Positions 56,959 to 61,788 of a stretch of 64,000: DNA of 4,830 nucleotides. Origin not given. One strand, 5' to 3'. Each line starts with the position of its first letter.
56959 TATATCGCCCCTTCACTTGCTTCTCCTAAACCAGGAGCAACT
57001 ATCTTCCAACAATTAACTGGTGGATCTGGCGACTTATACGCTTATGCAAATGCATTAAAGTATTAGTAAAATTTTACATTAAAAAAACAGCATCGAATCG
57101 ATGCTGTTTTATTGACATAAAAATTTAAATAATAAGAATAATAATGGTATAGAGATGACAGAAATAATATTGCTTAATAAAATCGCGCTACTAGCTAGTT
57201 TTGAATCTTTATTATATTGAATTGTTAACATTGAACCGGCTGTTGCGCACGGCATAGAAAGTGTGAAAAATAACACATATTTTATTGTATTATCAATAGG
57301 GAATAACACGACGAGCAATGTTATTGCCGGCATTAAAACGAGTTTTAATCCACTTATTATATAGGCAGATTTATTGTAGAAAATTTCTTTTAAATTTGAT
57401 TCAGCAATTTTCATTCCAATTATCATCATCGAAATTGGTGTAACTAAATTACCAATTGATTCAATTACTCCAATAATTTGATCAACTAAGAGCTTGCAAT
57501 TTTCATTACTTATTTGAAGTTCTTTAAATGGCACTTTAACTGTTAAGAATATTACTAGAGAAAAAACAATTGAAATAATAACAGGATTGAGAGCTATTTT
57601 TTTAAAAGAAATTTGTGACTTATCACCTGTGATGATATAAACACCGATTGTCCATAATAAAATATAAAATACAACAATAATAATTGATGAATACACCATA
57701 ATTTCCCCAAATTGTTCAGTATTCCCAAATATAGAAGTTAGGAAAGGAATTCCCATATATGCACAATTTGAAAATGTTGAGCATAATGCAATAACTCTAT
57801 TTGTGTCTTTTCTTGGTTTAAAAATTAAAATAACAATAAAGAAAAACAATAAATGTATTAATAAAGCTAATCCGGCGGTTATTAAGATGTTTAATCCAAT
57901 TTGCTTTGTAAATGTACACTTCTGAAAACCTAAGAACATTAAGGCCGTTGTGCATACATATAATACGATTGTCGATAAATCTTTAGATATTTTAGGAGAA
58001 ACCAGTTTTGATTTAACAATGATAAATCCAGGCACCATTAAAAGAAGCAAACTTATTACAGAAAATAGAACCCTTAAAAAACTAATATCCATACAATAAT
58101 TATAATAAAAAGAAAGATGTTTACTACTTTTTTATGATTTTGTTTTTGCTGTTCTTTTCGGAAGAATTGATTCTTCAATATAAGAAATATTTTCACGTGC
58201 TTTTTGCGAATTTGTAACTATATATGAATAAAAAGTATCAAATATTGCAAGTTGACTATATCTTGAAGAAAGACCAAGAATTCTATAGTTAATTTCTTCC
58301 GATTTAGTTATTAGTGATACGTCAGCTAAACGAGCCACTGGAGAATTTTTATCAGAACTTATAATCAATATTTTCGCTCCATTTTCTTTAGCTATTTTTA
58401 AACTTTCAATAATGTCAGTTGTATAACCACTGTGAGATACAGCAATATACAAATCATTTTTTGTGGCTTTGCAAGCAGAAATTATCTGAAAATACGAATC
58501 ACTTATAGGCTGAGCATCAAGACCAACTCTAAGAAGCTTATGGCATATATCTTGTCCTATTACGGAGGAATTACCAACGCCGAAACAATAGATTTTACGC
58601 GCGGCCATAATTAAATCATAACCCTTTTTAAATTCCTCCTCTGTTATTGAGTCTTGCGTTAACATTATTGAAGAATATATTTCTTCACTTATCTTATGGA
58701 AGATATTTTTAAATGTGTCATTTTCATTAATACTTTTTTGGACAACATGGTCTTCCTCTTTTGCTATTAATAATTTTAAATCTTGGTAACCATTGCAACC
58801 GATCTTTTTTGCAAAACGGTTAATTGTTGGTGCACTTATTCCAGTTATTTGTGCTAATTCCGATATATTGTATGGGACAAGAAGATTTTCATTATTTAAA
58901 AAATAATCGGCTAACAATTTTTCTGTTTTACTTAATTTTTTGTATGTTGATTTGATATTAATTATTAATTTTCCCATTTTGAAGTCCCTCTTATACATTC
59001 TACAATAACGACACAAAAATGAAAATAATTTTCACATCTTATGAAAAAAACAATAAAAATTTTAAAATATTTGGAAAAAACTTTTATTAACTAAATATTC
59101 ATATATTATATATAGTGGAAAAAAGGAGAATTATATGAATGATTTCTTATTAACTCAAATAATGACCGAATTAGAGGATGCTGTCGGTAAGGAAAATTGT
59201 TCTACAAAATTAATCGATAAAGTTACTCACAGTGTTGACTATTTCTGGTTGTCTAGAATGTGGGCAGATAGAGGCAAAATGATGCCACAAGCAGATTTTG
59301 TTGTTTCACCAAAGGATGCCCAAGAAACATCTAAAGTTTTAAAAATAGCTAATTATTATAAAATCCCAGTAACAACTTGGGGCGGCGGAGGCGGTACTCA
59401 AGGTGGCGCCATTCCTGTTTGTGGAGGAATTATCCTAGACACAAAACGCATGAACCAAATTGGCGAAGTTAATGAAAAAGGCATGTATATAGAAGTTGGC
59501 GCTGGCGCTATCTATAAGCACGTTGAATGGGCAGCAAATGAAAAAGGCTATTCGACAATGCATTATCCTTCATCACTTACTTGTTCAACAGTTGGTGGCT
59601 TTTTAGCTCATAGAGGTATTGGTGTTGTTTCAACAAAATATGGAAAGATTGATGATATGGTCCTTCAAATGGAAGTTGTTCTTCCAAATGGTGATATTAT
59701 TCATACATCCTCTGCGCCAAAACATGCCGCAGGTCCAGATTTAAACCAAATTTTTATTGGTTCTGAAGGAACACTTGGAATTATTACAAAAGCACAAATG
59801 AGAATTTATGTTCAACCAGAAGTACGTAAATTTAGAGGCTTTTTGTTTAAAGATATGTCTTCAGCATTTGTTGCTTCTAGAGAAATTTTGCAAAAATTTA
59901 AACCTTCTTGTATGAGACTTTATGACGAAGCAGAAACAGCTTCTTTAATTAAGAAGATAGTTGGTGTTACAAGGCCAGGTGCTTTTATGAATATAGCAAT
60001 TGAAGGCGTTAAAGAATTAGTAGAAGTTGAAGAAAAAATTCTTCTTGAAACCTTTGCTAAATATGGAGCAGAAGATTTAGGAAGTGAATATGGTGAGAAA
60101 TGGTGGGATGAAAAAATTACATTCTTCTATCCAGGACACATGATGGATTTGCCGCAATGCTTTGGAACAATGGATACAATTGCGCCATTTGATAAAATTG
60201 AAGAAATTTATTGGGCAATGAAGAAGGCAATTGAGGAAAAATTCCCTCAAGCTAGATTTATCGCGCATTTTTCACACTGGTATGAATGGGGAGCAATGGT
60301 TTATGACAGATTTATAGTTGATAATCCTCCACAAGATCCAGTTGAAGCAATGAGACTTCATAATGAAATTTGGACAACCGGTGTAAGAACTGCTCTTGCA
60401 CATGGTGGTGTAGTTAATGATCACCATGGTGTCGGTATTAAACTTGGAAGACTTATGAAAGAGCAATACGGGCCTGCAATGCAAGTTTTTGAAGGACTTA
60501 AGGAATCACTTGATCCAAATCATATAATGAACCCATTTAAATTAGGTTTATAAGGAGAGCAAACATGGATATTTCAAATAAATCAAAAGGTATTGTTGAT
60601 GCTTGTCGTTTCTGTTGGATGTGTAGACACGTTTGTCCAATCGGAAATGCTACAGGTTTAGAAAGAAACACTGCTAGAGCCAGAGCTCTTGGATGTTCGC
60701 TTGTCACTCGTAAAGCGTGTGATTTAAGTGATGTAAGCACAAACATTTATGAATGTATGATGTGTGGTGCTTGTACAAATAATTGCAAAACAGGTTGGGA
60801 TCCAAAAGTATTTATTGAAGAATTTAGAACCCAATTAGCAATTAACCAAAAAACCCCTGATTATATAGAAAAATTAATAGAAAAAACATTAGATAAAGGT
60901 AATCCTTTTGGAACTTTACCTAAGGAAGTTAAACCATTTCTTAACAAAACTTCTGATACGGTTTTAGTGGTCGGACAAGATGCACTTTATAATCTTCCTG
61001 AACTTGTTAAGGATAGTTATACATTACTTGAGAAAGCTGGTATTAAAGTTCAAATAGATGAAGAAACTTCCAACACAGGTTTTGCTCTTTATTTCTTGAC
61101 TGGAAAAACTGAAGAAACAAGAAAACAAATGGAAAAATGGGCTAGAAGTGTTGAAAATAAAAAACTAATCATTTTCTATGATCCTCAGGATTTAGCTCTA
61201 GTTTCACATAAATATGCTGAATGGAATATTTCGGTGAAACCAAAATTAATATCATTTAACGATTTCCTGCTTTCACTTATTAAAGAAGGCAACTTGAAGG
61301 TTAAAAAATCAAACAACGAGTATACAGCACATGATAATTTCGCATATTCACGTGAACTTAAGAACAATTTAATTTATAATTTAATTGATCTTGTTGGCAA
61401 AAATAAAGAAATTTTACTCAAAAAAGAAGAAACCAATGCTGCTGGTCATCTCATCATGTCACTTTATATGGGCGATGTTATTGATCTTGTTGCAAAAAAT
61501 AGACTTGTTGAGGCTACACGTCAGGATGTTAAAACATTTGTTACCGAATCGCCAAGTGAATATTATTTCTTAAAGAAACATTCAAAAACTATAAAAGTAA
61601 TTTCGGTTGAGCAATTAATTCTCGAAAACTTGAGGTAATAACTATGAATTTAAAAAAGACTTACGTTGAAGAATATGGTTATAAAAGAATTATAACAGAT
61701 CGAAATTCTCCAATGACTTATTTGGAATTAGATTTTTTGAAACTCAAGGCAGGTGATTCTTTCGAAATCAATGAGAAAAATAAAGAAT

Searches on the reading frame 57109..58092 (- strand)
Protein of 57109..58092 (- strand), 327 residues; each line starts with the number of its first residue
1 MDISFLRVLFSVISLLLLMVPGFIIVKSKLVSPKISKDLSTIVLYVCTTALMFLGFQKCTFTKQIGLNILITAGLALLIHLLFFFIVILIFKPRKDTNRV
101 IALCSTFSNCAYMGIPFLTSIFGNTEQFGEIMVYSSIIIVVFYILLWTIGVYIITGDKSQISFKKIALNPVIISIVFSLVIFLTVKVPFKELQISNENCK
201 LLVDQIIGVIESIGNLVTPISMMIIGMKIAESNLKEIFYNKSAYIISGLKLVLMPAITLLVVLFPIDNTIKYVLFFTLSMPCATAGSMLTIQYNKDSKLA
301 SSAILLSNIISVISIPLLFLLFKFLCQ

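Call 83: search_protein_families(library=pfam, proteins=[window:57109-58092:-], max_evalue=0.00001)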
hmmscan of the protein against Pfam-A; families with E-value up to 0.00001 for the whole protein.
window:57109-58092:- (327 aa): 1 family
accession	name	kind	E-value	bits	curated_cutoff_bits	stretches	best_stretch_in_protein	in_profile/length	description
PF03547.23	Mem_trans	-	9.1e-30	103.9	25.7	2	9-158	3-151/343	Membrane transport protein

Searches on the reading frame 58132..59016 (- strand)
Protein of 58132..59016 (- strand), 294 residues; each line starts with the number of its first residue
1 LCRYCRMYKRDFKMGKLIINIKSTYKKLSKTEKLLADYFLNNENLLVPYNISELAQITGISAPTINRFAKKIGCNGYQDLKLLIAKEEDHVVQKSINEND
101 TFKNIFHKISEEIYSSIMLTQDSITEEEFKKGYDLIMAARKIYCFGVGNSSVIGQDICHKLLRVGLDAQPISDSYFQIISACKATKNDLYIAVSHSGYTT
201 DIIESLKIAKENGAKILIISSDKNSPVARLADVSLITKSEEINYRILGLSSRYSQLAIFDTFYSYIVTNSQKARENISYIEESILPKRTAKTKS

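Call 83: search_protein_families(library=pfam, proteins=[window:58132-59016:-], max_evalue=0.00001)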
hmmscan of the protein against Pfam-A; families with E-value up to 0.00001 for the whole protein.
window:58132-59016:- (294 aa): 2 families
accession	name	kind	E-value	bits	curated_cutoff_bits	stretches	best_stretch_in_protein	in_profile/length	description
PF01380.27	SIS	-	1.7e-18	67.1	25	1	136-263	2-129/131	SIS domain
PF01418.23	HTH_6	-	3.2e-18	65.9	28.3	1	19-87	5-73/77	Helix-turn-helix domain, rpiR family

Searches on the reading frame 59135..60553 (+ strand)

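Call 83: search_protein_families(library=pfam, proteins=[window:59135-60553:+], max_evalue=0.00001)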
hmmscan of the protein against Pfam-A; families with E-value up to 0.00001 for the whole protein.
window:59135-60553:+ (472 aa): 2 families
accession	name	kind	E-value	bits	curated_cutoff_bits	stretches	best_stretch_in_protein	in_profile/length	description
PF01565.28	FAD_binding_4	-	1.6e-36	125.5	26.4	1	54-192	2-139/139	FAD binding domain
PF02913.24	FAD-oxidase_C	-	1.2e-21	78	21.2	1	228-469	2-247/248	FAD linked oxidases, C-terminal domain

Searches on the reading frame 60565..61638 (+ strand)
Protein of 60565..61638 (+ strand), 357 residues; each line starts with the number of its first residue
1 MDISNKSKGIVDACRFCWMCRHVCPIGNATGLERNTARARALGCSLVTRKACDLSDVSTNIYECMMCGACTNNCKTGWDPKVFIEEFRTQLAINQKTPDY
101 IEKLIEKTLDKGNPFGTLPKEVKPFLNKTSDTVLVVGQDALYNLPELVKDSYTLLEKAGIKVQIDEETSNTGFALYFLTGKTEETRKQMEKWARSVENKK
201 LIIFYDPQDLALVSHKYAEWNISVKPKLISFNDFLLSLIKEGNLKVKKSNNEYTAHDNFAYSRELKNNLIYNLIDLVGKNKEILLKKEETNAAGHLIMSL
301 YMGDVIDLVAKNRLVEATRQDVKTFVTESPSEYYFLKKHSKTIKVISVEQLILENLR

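Call 83: search_protein_families(library=pfam, proteins=[window:60565-61638:+], max_evalue=0.00001)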
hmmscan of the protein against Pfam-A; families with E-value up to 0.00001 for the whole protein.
window:60565-61638:+ (357 aa): 1 family
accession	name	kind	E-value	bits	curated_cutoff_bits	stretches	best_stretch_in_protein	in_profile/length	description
PF13183.11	Fer4_8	-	4.5e-07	30.7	27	1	11-77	2-67/68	4Fe-4S dicluster domain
